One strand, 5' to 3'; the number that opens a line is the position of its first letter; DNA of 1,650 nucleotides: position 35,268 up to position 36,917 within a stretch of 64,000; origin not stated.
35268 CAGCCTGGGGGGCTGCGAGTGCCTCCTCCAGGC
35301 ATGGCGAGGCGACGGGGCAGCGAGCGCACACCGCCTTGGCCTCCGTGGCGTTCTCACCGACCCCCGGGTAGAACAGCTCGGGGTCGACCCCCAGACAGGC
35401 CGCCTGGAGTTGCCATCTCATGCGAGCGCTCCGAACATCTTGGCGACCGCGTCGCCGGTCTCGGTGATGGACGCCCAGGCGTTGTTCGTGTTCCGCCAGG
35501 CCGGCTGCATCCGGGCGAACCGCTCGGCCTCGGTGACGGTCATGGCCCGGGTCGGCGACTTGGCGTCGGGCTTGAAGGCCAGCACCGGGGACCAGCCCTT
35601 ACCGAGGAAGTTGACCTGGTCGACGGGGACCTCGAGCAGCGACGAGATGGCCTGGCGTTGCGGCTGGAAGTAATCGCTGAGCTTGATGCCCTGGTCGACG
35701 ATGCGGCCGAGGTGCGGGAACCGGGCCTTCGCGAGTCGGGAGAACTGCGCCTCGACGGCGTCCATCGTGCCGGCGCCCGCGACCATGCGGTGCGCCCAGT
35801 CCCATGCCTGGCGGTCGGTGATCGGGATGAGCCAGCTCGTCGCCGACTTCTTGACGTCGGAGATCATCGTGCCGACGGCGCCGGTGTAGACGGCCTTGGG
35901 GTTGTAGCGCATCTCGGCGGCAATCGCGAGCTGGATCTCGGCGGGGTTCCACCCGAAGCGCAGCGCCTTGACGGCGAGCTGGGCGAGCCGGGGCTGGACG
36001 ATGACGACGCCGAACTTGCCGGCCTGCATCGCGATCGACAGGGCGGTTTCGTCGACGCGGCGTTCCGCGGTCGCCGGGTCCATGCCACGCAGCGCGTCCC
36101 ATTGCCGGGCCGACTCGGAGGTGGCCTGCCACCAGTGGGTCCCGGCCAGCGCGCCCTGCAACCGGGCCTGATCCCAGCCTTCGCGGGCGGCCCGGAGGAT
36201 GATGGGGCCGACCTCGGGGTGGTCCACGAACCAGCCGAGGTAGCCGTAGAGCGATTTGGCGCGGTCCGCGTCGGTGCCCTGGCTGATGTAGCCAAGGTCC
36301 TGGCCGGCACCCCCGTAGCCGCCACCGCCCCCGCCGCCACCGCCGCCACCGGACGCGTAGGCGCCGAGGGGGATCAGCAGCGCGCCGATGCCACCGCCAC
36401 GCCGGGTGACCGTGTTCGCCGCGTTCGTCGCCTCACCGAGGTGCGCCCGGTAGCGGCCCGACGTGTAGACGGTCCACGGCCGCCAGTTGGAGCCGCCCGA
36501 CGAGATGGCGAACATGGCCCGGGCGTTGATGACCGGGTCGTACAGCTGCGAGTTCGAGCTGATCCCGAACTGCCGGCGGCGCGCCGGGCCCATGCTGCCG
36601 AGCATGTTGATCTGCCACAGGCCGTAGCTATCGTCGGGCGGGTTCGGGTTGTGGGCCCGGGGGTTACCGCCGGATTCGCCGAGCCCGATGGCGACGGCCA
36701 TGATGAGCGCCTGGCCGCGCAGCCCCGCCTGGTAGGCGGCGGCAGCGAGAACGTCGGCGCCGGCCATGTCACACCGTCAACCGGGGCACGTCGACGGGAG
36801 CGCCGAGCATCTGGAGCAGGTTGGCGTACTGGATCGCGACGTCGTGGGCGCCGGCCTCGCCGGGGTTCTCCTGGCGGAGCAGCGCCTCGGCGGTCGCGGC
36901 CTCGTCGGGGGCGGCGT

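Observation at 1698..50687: Genome-wide array of 11-bp palindromic boxes (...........) in tandem with a 12-bp period: stoperator/met-box-like network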

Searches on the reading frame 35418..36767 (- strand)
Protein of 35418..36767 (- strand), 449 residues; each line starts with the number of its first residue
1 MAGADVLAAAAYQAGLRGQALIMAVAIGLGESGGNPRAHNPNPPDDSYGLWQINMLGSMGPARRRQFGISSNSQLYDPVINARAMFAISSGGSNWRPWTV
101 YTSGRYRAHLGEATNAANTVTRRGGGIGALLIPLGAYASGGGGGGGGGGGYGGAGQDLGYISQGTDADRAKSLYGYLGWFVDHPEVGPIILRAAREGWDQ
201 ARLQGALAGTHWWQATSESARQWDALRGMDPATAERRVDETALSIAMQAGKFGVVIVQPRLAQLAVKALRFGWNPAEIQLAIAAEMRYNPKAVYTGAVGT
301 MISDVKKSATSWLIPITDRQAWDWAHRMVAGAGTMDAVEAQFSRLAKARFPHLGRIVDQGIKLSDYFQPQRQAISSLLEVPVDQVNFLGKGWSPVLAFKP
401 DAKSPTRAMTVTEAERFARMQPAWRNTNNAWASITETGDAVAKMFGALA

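Call 51: search_protein_families(library=phrogs, proteins=[window:35418-36767:-], max_evalue=0.001)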
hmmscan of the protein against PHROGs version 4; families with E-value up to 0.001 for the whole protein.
window:35418-36767:- (449 aa): 2 families
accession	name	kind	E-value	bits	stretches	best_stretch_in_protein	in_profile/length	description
phrog_6654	-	unknown function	1.5e-36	127.6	1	168-447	145-425/428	-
phrog_34303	-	unknown function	9.7e-06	26.3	1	333-447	219-330/332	-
